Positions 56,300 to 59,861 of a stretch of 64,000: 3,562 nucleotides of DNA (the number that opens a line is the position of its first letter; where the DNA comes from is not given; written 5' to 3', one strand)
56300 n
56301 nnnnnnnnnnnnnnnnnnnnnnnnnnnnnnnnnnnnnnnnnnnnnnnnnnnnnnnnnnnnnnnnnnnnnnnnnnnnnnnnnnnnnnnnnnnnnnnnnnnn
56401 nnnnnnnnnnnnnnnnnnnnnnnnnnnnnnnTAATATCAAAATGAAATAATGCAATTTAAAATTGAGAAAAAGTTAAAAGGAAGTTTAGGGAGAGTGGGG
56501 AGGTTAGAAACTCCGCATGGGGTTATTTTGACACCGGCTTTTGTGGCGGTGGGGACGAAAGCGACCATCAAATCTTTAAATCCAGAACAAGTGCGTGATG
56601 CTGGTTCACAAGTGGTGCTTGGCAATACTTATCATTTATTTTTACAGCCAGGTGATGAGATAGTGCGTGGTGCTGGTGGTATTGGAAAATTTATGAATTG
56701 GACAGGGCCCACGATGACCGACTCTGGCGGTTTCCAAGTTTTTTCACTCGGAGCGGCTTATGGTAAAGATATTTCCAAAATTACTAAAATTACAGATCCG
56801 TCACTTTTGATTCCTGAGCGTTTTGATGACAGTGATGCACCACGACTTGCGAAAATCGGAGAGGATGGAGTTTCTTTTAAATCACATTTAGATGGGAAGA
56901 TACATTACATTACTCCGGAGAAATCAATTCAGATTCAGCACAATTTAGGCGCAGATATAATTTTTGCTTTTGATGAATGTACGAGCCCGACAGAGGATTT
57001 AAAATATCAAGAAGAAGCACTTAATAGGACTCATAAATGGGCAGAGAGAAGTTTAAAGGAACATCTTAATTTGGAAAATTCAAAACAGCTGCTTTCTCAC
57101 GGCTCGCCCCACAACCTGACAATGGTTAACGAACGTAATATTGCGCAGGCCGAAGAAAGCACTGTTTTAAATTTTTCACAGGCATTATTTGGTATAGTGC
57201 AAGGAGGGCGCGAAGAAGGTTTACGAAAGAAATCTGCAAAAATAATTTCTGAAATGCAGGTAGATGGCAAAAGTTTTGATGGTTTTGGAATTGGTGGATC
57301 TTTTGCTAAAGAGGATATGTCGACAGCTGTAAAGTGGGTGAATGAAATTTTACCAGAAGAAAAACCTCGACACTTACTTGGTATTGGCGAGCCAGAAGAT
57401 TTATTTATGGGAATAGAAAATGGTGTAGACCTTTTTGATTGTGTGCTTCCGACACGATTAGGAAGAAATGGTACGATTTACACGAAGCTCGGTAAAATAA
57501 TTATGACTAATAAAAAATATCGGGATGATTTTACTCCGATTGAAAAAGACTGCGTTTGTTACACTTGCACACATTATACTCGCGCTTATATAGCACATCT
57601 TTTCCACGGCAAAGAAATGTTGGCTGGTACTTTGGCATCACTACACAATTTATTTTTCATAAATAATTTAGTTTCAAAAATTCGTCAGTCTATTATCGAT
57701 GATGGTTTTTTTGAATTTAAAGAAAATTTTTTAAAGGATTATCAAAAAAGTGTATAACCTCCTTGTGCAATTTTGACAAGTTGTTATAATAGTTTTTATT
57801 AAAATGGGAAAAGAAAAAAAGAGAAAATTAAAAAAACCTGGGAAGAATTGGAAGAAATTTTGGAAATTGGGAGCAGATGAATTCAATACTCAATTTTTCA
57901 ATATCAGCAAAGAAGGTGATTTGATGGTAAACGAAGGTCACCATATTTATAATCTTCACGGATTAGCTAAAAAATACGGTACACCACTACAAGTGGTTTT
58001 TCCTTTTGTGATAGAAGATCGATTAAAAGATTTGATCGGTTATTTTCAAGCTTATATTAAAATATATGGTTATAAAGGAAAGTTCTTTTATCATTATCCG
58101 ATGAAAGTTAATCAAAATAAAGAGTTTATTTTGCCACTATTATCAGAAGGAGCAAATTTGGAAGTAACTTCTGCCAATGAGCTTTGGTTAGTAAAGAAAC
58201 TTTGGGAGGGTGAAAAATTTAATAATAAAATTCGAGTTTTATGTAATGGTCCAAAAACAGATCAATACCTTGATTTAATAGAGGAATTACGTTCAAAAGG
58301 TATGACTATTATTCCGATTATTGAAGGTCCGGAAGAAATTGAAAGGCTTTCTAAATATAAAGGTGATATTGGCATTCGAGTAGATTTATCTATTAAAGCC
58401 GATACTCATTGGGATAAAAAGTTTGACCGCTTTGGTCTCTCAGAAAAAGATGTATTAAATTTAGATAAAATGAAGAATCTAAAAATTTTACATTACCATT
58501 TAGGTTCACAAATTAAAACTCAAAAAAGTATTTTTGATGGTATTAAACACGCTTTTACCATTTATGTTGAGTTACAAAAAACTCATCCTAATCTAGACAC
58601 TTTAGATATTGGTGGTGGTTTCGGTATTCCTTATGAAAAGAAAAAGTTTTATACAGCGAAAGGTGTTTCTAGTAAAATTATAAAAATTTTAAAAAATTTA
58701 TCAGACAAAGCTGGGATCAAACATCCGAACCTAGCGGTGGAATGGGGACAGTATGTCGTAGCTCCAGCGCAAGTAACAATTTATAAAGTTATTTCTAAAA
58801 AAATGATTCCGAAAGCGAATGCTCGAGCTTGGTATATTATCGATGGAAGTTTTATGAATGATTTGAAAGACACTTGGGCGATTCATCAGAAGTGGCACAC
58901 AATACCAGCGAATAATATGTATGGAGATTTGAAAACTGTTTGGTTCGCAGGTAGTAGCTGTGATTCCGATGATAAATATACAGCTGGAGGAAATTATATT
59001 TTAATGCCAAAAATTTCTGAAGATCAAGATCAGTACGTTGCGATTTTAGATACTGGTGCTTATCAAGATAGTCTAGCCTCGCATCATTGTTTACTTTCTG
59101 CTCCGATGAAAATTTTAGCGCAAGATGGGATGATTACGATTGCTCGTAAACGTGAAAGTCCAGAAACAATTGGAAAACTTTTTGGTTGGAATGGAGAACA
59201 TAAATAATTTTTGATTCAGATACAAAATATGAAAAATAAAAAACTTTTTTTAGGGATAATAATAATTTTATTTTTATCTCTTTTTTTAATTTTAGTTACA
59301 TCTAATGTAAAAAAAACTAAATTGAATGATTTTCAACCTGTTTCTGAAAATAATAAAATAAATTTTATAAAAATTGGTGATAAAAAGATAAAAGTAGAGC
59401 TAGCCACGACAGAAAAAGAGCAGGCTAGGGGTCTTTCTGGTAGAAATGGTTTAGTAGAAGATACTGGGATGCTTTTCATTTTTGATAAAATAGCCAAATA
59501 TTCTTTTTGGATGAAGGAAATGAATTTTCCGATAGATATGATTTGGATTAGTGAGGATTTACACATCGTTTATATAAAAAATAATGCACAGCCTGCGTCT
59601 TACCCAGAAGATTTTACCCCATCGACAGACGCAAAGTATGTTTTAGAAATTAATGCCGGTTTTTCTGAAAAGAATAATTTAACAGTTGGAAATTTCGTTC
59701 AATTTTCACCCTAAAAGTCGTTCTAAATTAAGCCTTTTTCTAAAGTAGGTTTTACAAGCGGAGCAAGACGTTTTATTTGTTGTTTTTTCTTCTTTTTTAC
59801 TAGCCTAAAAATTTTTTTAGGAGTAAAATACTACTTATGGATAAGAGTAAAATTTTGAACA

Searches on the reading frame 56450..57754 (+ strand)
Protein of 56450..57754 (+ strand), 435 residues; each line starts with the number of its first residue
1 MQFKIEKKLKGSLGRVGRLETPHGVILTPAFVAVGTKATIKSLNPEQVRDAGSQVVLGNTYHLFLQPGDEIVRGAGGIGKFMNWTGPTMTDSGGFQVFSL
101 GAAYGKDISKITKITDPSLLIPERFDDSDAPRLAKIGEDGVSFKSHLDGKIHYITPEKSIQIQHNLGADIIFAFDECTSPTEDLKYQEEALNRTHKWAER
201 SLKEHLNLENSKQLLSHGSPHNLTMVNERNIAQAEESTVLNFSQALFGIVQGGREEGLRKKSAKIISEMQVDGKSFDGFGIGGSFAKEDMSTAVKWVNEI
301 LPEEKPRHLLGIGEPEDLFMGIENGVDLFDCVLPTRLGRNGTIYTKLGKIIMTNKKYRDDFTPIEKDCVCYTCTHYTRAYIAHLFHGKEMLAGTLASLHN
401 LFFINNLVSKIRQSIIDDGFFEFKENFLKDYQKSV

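Call 62: search_protein_families(library=pfam, proteins=[window:56450-57754:+], max_evalue=0.0001)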
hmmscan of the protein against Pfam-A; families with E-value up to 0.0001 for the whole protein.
window:56450-57754:+ (435 aa): 1 family
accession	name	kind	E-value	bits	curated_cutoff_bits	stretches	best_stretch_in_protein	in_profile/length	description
PF01702.25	TGT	-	1.7e-131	439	26.3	2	107-432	66-356/357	Queuine tRNA-ribosyltransferase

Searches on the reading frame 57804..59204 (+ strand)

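Call 62: search_protein_families(library=pfam, proteins=[window:57804-59204:+], max_evalue=0.0001)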
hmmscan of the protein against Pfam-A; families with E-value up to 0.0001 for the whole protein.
window:57804-59204:+ (467 aa): 2 families
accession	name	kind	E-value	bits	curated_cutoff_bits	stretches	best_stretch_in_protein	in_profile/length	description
PF02784.22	Orn_Arg_deC_N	-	6e-26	91.7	23.4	1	89-320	16-247/247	Pyridoxal-dependent decarboxylase, pyridoxal binding domain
PF00278.28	Orn_DAP_Arg_deC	-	7.4e-06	26.6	23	1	317-405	2-84/95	Pyridoxal-dependent decarboxylase, C-terminal sheet domain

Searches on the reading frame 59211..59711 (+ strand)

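Call 62: search_protein_families(library=pfam, proteins=[window:59211-59711:+], max_evalue=0.0001)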
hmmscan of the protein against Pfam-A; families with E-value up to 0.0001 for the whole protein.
window:59211-59711:+ (167 aa): 1 family
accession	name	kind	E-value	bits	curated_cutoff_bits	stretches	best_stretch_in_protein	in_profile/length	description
PF02643.20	DUF192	-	3.5e-31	107.6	27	1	60-165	1-96/96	Uncharacterized ACR, COG1430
